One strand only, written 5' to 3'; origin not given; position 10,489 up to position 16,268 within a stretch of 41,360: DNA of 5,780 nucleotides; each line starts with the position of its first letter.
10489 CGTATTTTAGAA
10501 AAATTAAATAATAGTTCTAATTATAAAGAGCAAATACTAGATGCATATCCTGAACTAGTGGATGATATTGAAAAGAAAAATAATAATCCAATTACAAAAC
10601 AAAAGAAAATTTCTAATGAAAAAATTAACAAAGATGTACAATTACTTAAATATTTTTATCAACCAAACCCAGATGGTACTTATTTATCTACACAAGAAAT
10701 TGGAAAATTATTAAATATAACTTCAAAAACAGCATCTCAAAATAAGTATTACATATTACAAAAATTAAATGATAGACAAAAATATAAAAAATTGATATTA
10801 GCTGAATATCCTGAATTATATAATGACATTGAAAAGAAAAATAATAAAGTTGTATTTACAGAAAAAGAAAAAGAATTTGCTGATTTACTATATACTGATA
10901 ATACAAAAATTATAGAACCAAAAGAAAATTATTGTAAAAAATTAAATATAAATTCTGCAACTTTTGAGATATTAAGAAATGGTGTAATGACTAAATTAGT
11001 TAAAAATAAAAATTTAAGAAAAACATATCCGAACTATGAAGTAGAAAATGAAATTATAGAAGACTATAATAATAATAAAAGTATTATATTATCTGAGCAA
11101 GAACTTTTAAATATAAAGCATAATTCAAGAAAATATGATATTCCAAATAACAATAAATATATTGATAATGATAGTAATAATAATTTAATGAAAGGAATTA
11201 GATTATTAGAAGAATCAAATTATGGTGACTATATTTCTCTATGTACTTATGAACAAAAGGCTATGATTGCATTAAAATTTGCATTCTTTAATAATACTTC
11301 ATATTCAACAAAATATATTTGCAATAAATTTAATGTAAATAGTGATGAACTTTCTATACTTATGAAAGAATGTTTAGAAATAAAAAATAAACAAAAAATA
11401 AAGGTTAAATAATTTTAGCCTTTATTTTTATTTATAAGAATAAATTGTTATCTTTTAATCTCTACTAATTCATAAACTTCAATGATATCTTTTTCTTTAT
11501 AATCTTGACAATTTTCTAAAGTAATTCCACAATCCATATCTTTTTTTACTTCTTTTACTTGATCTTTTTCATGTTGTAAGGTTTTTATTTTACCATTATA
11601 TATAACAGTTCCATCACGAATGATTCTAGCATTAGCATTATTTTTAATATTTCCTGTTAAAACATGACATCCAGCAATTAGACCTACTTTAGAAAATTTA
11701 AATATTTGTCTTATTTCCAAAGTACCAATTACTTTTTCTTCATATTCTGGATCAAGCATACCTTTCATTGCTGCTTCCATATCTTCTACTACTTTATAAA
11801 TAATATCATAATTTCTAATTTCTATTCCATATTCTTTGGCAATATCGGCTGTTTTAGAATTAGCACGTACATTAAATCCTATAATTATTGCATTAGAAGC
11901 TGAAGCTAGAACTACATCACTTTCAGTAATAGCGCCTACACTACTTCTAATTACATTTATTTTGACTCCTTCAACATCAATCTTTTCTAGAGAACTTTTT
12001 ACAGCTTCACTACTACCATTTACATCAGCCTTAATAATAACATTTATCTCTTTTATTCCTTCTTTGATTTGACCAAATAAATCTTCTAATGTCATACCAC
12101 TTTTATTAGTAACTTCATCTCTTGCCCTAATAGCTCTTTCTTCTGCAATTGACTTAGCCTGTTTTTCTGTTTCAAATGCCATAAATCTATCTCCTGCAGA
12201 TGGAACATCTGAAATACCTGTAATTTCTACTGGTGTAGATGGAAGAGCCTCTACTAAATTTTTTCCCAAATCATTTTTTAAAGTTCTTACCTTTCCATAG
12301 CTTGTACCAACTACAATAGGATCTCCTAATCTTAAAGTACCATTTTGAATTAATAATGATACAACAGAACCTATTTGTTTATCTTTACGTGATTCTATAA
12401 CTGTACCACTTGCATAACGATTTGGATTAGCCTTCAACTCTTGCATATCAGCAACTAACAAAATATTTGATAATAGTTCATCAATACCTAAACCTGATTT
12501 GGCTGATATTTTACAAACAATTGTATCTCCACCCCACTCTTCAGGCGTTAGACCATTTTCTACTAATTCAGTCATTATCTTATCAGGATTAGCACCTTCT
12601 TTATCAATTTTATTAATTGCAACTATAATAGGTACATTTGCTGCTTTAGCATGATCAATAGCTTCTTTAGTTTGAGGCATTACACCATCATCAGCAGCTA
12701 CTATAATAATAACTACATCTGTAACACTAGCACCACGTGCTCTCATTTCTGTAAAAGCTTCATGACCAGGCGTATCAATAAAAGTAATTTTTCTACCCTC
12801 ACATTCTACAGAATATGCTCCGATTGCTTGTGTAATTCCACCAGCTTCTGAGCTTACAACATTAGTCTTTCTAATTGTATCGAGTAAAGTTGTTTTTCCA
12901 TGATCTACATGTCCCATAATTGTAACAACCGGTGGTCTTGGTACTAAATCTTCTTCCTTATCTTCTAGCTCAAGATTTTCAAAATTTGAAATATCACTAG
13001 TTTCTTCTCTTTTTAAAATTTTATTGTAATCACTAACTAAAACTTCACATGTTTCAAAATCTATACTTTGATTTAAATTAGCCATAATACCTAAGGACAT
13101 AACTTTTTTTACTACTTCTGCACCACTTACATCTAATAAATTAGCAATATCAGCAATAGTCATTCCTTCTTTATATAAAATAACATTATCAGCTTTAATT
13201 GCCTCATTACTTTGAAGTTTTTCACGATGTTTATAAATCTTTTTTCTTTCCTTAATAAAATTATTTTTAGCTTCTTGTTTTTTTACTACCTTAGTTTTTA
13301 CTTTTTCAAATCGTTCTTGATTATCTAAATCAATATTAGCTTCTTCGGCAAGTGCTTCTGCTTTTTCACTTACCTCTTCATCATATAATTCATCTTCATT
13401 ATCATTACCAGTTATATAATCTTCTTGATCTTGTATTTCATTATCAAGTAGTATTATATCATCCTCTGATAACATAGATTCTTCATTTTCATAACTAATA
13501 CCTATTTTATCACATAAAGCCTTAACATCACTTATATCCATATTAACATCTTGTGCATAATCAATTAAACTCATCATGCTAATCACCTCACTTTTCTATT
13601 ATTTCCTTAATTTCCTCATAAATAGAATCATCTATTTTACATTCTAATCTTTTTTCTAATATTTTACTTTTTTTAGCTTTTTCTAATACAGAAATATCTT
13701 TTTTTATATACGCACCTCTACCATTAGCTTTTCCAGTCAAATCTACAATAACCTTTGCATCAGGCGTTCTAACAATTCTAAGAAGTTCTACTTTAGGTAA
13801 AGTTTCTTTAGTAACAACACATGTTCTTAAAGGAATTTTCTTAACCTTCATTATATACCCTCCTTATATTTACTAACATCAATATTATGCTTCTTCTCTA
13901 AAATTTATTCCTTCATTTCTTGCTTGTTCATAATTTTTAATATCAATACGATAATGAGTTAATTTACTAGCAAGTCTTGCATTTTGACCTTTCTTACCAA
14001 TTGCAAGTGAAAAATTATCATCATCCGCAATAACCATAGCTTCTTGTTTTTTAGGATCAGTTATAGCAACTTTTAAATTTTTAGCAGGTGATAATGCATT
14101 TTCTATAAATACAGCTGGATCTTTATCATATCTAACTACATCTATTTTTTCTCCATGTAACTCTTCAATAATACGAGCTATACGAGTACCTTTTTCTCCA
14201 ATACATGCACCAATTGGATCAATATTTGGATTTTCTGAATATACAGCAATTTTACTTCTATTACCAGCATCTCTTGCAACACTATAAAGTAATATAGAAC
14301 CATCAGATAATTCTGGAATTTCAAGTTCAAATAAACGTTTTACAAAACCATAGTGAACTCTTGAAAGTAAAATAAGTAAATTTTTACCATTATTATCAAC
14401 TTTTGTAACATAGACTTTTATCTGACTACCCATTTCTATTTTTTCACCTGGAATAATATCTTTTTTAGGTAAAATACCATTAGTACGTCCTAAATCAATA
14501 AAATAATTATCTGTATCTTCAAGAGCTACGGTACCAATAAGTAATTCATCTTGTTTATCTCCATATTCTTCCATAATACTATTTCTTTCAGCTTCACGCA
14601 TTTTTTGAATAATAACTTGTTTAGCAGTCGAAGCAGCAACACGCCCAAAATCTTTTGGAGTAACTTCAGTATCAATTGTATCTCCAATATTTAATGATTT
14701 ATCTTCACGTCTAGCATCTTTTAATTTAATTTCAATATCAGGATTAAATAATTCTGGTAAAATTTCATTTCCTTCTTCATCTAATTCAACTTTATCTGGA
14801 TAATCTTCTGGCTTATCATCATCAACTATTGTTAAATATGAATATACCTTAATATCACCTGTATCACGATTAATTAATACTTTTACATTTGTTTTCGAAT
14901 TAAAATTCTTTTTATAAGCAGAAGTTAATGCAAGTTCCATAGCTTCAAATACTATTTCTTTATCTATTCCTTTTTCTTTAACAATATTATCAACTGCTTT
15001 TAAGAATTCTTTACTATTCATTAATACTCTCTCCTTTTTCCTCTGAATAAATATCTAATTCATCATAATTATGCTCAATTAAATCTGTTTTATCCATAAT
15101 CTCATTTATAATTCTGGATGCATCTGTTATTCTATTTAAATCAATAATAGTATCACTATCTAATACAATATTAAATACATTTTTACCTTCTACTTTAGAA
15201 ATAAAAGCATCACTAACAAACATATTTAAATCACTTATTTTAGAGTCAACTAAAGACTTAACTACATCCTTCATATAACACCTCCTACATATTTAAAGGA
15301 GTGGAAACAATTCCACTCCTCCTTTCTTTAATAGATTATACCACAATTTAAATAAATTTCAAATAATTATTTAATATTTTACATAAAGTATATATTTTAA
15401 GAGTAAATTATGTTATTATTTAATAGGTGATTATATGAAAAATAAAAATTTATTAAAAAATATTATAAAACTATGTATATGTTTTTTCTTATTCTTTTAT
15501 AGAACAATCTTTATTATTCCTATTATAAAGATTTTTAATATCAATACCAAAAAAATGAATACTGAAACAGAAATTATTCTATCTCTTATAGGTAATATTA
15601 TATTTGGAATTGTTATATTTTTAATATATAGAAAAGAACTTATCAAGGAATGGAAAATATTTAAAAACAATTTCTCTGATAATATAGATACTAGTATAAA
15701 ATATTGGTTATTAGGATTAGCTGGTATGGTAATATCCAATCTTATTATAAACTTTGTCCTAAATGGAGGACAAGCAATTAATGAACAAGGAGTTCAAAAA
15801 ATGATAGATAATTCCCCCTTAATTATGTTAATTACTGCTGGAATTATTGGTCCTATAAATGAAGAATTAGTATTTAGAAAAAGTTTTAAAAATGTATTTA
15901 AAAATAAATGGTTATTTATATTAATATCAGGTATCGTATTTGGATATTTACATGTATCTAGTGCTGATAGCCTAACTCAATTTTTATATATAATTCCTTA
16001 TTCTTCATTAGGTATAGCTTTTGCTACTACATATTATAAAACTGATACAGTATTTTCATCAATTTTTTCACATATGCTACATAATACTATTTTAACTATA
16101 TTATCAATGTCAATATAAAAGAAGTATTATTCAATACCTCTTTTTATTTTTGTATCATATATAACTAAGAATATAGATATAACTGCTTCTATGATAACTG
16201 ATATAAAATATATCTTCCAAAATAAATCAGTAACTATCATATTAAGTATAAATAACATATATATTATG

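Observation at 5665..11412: Giant protein built from ~21 tandem sigma-70-region-4-like HTH modules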

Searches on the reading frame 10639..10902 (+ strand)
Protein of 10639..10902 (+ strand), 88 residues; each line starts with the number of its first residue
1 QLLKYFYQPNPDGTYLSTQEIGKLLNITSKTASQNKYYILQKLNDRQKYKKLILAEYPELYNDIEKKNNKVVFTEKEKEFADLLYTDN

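Call 9: search_protein_families(library=pfam, proteins=[window:10639-10902:+], max_evalue=1)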
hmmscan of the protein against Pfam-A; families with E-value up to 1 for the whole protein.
seq(88 aa): 4 families
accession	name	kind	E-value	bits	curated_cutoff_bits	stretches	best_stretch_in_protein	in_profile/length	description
PF19182.5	DUF5864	-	0.0025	18.4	25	1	25-78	53-105/136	Family of unknown function (DUF5864)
PF04545.22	Sigma70_r4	-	0.0042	17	24.1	1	7-43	17-48/50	Sigma-70, region 4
PF00196.25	GerE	-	0.015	15.4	23.5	1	16-46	18-48/57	Bacterial regulatory proteins, luxR family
PF10551.15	MULE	-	0.049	14.5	27.6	1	12-81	5-77/99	MULE transposase domain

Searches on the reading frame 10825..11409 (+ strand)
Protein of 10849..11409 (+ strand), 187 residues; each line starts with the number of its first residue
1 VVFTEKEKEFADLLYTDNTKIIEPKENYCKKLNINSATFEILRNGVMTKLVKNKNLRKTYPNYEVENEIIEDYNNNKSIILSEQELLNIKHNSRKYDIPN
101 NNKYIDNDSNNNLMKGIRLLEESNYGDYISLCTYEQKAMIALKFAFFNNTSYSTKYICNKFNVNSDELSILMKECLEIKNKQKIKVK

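Call 9: search_protein_families(library=pfam, proteins=[window:10849-11409:+], max_evalue=1)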
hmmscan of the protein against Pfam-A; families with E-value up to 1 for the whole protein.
seq(187 aa): 0 families

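Call 64: search_solved_structures(query=A7, max_evalue=10, show_alignments=3)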
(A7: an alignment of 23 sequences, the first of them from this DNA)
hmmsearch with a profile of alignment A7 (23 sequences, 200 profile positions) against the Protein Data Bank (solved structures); distinct sequences matched with E-value up to 10: 7.
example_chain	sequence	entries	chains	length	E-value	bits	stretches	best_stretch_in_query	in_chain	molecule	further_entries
8hnp_A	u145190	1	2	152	0.0086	19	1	31-76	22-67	Archaeal transcription regulator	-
8hno_A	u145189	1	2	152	0.024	17.5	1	31-76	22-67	Archaeal transcription regulator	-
1fse_A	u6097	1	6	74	0.15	15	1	5-58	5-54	GERE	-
2wd5_A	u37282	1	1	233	0.35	13.7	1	90-143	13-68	STRUCTURAL MAINTENANCE OF CHROMOSOMES PROTEIN 1A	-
1x3u_A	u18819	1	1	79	0.56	13.1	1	9-61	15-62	Transcriptional regulatory protein fixJ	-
8u3b_G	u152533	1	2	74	0.94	12.3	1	31-70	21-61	Nitrate/nitrite response regulator protein NarL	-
7dg5_A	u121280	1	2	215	1.1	12.1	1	92-143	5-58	Structural maintenance of chromosomes protein 1A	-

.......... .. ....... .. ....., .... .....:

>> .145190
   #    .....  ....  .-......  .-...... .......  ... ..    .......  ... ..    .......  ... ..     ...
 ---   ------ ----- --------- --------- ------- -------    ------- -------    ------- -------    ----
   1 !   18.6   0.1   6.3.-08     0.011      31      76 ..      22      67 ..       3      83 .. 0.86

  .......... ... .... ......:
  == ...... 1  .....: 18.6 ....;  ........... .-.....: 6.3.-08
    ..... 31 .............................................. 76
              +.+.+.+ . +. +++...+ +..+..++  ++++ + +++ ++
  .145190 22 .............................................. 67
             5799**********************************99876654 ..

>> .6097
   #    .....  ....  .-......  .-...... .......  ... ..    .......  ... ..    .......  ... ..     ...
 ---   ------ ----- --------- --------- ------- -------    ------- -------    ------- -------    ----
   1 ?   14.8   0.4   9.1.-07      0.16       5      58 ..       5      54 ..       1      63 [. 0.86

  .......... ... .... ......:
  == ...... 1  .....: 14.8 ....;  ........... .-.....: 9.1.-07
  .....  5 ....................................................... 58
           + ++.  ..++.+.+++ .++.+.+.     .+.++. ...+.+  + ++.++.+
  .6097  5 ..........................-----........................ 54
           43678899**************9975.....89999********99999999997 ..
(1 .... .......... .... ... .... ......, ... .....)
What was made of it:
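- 10873..11058 (+): HTH-C, aa 1737-1798 (third diverged copy). It is conserved in the family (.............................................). Weak GerE/FixJ/NarL-type matches in PDB (call 64).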

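Call 65: search_protein_families(library=pfam, alignment_id=A7, max_evalue=1)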
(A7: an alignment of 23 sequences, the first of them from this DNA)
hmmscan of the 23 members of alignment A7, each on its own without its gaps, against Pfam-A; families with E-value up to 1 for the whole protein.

A. member 1, seq(195 aa): 0 families

B. families by the number of members that match (of 23 scanned): 47 families (the first 25 are shown)
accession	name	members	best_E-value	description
PF04545.22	Sigma70_r4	11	1.4e-05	Sigma-70, region 4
PF00196.25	GerE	6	0.0018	Bacterial regulatory proteins, luxR family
PF04967.18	HTH_10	5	0.009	HTH DNA binding domain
PF01418.23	HTH_6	3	0.0016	Helix-turn-helix domain, rpiR family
PF12844.13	HTH_19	2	0.0023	Helix-turn-helix domain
PF11728.13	ArAE_1_C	2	0.0085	Putative aromatic acid exporter C-terminal domain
PF12824.13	MRP-L20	2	0.064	Mitochondrial ribosomal protein subunit L20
PF01325.25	Fe_dep_repress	2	0.067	Iron dependent repressor, N-terminal DNA binding domain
PF23446.1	LysM1_NFP_LYK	2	0.092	NFP/LYK LysM1 domain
PF21984.2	DnaD_N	1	0.0011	DnaD N-terminal domain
PF08308.17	PEGA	1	0.0014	PEGA domain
PF05816.16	TelA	1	0.0024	Toxic anion resistance protein (TelA)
PF13730.12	HTH_36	1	0.0038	Helix-turn-helix domain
PF12687.12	DUF3801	1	0.0054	Protein of unknown function (DUF3801)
PF12486.13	VasL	1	0.0094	Type VI secretion system, EvfB, or VasL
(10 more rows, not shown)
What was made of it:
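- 11182..11382 (+): Terminal sigma-region-4.1/4.2-like module, aa 1840-1906. Family motif: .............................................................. Sigma70_r4 is the top Pfam family for this region in relatives: 11 of 23, best E 1.4e-5 (call 65).
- On Sigma-70 family (RNA polymerase sigma factors): The C-terminal module of relatives hits in 11 of 23, best E 1.4e-5 (call 65).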

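Call 73: find_related_loci(query=A7, collection=metagenome_contigs, flank=10000)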
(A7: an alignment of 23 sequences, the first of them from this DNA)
Query A7 (195 aa) in metagenome_contigs; peptide patterns used: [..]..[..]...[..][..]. (x = any residue, [..] = any of these).
162 stretches matched a pattern; 9 encode a relative of the query (tblastn E <= 1e-3); 9 distinct loci.
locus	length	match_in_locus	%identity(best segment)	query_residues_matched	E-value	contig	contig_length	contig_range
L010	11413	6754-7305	34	2-184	8e-28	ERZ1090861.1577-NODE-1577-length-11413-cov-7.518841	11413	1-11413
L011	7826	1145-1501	39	64-185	3e-22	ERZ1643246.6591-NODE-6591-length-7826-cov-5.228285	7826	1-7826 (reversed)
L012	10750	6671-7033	37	62-184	4e-22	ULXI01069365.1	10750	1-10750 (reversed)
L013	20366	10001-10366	36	61-184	5e-22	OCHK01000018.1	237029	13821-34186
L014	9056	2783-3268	31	24-185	5e-21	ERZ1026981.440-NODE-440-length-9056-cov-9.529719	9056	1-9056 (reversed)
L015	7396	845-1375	30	10-184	2e-20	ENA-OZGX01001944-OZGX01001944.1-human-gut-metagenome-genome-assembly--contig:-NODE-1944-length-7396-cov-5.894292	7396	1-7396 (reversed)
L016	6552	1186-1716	30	10-184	2e-20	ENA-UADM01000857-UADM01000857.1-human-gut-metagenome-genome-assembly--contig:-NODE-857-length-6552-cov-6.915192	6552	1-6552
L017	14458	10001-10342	37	66-184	2e-20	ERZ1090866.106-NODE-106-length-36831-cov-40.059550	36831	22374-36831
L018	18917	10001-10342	37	66-184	2e-20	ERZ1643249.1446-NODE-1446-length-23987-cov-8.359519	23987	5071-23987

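Call 90: find_homologous_proteins(query=A7, max_evalue=0.001)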
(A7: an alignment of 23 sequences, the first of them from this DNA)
Query A7 (23 sequences) (195 aa, profile of the alignment): 1 proteins with E <= 0.001 among 2642 candidates.
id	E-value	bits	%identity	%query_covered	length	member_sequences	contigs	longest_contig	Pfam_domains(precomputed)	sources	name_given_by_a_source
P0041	2.4e-49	186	30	67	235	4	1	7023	-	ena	-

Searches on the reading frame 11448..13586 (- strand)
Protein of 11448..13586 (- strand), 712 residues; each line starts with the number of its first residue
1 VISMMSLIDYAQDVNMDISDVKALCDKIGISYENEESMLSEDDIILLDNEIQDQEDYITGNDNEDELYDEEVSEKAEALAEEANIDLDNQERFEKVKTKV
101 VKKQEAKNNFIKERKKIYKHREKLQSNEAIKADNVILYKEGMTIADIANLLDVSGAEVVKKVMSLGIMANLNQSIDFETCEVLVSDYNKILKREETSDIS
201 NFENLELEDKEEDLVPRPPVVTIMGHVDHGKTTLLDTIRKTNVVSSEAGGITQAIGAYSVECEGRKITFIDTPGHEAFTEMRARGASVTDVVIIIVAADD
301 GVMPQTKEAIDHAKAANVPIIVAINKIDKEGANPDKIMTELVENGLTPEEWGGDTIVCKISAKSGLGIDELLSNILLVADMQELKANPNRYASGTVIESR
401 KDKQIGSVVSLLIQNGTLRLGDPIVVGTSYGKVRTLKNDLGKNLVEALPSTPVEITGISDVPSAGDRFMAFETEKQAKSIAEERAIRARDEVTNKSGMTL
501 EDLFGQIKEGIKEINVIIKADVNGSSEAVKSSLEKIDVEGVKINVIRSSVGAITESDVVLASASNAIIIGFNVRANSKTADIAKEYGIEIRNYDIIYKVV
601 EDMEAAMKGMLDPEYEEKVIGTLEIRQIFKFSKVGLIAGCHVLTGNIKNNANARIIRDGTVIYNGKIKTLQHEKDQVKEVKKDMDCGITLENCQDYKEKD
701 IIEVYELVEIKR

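Call 7: search_protein_families(library=pfam, proteins=[window:11448-13586:-], max_evalue=0.001)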
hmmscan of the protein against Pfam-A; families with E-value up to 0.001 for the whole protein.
window:11448-13586:- (712 aa): 9 families
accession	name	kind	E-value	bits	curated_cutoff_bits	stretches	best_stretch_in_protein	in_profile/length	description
PF11987.13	IF-2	-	1.2e-39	135.3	27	1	491-604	3-117/117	Translation-initiation factor 2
PF00009.33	GTP_EFTU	-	3.3e-37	128.4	26.5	1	221-376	6-183/188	Elongation factor Tu GTP binding domain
PF22042.2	EF-G_D2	-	2.1e-23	82.7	27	1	392-470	2-83/84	Elongation factor G domain 2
PF01926.29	MMR_HSR1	-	7.5e-14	52.2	21.9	1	221-326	2-113/113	50S ribosome-binding GTPase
PF04760.21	IF2_N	-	1.7e-13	50.6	25.3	1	140-188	2-51/53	Translation initiation factor IF-2, N-terminal region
PF00025.27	Arf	-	1e-06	28.8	22.3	1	223-375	19-170/174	ADP-ribosylation factor family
PF02421.24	FeoB_N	-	4.7e-05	23.4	27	1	221-375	3-156/156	Ferrous iron transport protein B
PF00071.28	Ras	-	0.00016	21.7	21.6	1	222-375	3-156/162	Ras family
PF03144.31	GTP_EFTU_D2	-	0.00094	20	30.3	0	635-690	1-58/73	Elongation factor Tu domain 2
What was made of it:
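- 11448..13586 (-): infB (IF-2), the convergent neighbour. This is conserved context. Pfam IF-2 and GTP_EFTU (call 7).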

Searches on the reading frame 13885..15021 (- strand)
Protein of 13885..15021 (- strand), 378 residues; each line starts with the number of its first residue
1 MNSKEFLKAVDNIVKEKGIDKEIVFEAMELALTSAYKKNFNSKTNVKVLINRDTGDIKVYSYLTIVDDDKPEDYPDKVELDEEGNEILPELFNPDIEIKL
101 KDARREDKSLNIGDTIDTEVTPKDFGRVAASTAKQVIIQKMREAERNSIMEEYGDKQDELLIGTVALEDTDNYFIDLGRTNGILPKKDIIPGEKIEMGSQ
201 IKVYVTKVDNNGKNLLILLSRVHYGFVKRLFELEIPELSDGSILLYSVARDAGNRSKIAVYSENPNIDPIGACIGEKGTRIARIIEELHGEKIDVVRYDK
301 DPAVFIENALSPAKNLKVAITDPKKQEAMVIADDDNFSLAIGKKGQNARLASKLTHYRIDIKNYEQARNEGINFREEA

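Call 7: search_protein_families(library=pfam, proteins=[window:13885-15021:-], max_evalue=0.001)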
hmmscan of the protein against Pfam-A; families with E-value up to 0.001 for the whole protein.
window:13885-15021:- (378 aa): 4 families
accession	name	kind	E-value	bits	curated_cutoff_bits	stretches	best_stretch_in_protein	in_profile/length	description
PF08529.16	NusA_N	-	9.6e-39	132.7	23.8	1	5-147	1-119/119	NusA N-terminal domain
PF13184.12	KH_5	-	9.5e-29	99.8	27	1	252-320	1-69/69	NusA-like KH domain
PF00575.29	S1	-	3.4e-06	27.8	22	1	161-214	8-68/74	S1 RNA binding domain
PF23095.1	KH_NusA_C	-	0.00059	20.3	34.2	0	333-363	6-36/59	Transcription termination/antitermination protein NusA, KH domain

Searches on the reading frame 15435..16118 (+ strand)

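Call 7: search_protein_families(library=pfam, proteins=[window:15435-16118:+], max_evalue=0.001)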
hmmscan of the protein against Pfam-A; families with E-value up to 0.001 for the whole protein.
window:15435-16118:+ (227 aa): 1 family
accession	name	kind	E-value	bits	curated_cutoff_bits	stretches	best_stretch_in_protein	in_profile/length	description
PF02517.21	Rce1-like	-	7.6e-18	65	22.4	1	127-219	3-93/93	Type II CAAX prenyl endopeptidase Rce1-like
